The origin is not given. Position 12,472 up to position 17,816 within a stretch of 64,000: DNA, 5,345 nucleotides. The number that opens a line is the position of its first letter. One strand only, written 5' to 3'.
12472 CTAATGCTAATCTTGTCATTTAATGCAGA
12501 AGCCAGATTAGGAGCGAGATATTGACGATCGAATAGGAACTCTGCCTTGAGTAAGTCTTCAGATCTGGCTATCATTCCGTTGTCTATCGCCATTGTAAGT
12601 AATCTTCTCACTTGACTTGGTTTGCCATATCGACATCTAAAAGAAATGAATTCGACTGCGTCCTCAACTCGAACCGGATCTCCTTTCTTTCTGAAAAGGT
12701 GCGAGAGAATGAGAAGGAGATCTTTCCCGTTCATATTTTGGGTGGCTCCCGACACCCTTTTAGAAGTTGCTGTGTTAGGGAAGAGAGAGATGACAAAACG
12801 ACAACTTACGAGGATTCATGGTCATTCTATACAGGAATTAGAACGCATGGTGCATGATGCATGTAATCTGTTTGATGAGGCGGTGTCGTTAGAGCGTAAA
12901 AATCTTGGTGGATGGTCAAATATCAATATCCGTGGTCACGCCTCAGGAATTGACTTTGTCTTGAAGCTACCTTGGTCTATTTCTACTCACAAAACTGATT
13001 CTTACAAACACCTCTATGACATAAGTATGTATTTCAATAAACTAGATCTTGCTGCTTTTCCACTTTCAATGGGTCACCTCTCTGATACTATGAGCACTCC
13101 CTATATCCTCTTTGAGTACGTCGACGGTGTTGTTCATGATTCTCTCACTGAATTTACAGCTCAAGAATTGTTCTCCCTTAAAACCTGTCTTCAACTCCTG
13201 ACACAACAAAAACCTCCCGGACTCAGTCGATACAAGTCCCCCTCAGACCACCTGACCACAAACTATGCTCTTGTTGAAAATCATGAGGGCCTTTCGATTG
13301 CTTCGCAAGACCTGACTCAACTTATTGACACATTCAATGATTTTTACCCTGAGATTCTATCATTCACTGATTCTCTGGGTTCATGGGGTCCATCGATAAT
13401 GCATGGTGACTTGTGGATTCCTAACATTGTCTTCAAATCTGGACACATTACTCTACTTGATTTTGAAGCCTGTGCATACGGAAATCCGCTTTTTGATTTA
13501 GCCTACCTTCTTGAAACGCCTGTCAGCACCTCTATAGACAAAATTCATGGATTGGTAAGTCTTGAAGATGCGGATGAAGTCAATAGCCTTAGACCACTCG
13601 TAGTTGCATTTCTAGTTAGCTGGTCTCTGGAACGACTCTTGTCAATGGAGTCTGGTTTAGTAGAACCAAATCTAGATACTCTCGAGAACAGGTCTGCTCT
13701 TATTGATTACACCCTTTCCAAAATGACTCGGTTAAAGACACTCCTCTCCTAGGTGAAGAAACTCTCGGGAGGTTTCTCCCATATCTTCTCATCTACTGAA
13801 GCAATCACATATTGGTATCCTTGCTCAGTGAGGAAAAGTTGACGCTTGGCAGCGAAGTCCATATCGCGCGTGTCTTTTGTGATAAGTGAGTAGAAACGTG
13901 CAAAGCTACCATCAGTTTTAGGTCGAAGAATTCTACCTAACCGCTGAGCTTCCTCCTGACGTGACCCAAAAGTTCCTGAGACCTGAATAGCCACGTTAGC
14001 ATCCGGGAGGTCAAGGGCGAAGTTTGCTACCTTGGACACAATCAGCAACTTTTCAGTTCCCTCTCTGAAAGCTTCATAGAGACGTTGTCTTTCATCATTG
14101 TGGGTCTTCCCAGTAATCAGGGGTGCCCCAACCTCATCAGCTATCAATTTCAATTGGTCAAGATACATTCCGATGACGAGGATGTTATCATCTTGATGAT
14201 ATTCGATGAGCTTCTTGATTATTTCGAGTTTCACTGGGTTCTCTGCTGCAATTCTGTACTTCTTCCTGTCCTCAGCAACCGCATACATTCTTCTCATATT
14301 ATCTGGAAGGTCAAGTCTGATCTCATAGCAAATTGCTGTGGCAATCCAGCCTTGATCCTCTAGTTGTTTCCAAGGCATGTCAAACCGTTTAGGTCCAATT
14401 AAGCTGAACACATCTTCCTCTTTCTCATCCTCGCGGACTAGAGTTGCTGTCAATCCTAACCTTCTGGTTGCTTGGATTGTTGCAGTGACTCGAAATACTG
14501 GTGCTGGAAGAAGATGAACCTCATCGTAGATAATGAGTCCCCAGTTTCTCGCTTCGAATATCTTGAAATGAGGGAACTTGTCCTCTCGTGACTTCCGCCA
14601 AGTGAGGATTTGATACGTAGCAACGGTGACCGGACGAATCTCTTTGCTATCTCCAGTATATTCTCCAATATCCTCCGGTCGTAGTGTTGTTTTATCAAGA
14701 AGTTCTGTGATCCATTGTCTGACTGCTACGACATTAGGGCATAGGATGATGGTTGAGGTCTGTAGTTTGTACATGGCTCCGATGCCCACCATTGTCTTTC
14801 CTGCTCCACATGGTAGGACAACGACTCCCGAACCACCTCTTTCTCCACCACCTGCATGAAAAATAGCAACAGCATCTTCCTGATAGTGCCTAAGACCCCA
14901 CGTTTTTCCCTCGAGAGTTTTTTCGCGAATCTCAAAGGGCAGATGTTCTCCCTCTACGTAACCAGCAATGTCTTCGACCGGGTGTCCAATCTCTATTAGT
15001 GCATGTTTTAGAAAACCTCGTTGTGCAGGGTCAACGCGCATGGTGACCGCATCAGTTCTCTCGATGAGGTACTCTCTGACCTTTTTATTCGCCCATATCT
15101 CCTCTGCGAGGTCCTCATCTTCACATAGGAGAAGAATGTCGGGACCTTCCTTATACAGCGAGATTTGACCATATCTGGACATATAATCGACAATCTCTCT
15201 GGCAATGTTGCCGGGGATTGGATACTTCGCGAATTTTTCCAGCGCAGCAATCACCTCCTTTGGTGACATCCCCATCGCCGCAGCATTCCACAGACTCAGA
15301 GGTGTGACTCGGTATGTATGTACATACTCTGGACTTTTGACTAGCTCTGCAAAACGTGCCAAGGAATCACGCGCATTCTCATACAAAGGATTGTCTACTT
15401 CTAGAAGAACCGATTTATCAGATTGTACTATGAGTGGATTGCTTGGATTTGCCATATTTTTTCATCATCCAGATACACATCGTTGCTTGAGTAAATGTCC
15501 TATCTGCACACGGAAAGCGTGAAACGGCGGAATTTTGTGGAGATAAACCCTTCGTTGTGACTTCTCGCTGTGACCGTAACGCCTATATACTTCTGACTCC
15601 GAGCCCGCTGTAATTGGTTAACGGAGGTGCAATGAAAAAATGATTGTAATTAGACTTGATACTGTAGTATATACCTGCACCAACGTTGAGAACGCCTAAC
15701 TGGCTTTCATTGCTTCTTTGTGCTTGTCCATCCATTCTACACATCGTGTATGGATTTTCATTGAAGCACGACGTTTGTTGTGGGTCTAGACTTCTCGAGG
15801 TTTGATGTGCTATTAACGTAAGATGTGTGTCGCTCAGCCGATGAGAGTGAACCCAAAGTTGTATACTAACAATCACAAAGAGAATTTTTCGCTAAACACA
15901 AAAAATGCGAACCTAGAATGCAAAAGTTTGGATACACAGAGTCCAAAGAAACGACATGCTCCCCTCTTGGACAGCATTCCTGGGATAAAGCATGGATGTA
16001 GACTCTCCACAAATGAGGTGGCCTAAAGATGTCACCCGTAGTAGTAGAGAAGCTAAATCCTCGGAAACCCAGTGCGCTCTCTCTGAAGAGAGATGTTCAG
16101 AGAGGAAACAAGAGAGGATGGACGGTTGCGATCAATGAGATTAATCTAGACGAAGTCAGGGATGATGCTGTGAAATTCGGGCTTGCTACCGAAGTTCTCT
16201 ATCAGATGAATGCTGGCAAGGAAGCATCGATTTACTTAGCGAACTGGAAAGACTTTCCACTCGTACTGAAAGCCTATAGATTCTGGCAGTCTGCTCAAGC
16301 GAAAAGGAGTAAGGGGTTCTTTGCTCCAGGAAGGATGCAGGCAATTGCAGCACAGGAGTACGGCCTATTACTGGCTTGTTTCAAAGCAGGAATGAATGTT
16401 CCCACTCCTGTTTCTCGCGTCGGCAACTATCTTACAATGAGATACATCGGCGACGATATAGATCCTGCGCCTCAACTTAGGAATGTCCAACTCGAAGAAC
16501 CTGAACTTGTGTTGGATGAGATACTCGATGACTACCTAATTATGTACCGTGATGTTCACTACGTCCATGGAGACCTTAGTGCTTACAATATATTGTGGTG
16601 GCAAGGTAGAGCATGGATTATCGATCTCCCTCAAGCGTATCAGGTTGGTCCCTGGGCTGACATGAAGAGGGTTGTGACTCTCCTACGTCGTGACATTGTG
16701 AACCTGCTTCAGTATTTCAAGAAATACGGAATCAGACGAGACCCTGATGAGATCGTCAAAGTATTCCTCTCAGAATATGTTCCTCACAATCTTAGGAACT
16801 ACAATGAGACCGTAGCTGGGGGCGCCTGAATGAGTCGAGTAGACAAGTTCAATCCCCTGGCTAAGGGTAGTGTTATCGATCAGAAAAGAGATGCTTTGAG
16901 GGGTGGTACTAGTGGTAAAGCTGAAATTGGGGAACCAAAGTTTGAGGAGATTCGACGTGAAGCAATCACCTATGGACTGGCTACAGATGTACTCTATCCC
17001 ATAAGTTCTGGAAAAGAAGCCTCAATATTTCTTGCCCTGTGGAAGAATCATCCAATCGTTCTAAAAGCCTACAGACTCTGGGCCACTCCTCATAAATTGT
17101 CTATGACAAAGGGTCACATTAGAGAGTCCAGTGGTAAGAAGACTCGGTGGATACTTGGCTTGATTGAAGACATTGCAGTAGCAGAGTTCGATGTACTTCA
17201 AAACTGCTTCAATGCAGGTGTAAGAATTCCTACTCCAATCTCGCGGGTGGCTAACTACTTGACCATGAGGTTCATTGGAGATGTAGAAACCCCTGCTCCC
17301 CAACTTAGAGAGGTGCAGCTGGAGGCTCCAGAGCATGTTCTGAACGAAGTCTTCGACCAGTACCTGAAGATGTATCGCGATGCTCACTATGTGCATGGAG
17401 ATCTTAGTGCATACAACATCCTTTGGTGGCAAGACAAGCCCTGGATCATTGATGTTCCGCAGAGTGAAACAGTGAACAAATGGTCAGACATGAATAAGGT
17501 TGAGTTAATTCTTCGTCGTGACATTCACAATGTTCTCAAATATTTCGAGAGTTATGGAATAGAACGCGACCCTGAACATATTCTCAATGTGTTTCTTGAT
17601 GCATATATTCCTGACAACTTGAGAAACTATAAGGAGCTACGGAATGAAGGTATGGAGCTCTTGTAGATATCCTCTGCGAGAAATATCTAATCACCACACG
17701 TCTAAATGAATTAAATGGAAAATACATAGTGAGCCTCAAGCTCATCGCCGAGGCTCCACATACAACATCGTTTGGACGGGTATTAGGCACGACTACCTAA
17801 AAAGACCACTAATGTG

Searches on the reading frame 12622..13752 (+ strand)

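Call 33: search_protein_families(library=pfam, proteins=[window:12622-13752:+], max_evalue=0.001)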
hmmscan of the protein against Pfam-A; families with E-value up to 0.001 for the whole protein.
window:12622-13752:+ (376 aa): 5 families
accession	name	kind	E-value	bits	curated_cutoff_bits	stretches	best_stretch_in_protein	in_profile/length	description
PF01636.29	APH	-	4.8e-12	46.6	23.2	1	95-299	6-212/239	Phosphotransferase enzyme family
PF02958.26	EcKL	-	3e-08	33.8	22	1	259-305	217-269/294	Ecdysteroid kinase-like family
PF07914.17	DUF1679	-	5.6e-06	25.9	24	1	226-303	232-320/414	Uncharacterized oxidoreductase dhs-27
PF19974.5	TCAD9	-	1.1e-05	25.3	40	1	243-296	285-337/429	Ternary complex associated domain 9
PF03881.20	Fructosamin_kin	-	0.00019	21.2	22.4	1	255-295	186-226/288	Fructosamine kinase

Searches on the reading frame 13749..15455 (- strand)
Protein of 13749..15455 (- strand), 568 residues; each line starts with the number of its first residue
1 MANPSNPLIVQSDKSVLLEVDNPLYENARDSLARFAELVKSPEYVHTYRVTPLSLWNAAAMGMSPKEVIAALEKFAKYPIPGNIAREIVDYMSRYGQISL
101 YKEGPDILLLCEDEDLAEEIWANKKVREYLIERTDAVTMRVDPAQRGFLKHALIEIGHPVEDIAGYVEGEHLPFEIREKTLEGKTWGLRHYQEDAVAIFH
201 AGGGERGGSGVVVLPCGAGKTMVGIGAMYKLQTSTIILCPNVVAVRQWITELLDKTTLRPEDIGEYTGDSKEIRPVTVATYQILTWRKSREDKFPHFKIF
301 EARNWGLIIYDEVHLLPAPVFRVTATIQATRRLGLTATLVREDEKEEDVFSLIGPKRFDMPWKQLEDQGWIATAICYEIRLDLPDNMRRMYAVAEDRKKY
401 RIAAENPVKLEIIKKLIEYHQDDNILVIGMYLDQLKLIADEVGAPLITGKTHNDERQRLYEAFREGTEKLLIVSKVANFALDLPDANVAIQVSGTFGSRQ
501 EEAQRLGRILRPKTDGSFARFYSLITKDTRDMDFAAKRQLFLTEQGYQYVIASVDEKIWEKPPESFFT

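Call 33: search_protein_families(library=pfam, proteins=[window:13749-15455:-], max_evalue=0.001)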
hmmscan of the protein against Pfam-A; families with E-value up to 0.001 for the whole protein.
window:13749-15455:- (568 aa): 5 families
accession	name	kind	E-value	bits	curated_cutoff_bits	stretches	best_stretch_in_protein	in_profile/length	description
PF16203.11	ERCC3_RAD25_C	-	2.1e-49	168.5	27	1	365-557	1-200/248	ERCC3/RAD25/XPB C-terminal helicase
PF13625.11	Helicase_C_3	-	1.2e-34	119.5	34.2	1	8-134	1-124/125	Helicase conserved C-terminal domain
PF04851.21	ResIII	-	7.1e-17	62.2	22.5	1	188-340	4-163/164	Type III restriction enzyme, res subunit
PF00271.37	Helicase_C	-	6.3e-14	52.6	23.5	1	409-512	2-109/110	Helicase conserved C-terminal domain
PF00270.35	DEAD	-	3.5e-05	24.1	26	1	192-340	4-161/167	DEAD/DEAH box helicase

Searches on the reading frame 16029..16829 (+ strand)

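Call 33: search_protein_families(library=pfam, proteins=[window:16029-16829:+], max_evalue=0.001)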
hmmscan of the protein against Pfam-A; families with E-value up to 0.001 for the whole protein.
window:16029-16829:+ (266 aa): 2 families
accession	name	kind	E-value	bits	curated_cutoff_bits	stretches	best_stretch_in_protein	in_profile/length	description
PF01163.29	RIO1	-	6.3e-32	111.2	22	1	103-236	51-180/187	RIO domain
PF19974.5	TCAD9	-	0.00028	20.6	40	1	146-200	268-321/429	Ternary complex associated domain 9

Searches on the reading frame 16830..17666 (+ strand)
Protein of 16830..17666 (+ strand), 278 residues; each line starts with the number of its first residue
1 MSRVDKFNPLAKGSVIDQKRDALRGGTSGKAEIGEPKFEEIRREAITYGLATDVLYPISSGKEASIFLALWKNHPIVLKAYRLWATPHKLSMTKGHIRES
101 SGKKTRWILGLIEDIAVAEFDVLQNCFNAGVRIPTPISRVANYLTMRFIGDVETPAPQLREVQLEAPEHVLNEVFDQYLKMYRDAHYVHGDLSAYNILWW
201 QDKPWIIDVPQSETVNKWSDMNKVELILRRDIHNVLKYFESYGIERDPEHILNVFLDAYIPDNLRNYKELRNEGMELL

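Call 33: search_protein_families(library=pfam, proteins=[window:16830-17666:+], max_evalue=0.001)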
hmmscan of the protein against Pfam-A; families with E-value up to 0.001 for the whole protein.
window:16830-17666:+ (278 aa): 2 families
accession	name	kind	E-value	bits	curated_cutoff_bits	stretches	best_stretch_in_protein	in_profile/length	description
PF01163.29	RIO1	-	1.5e-36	126.2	22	1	71-245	8-180/187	RIO domain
PF19974.5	TCAD9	-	2.9e-06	27.1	40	1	153-231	266-344/429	Ternary complex associated domain 9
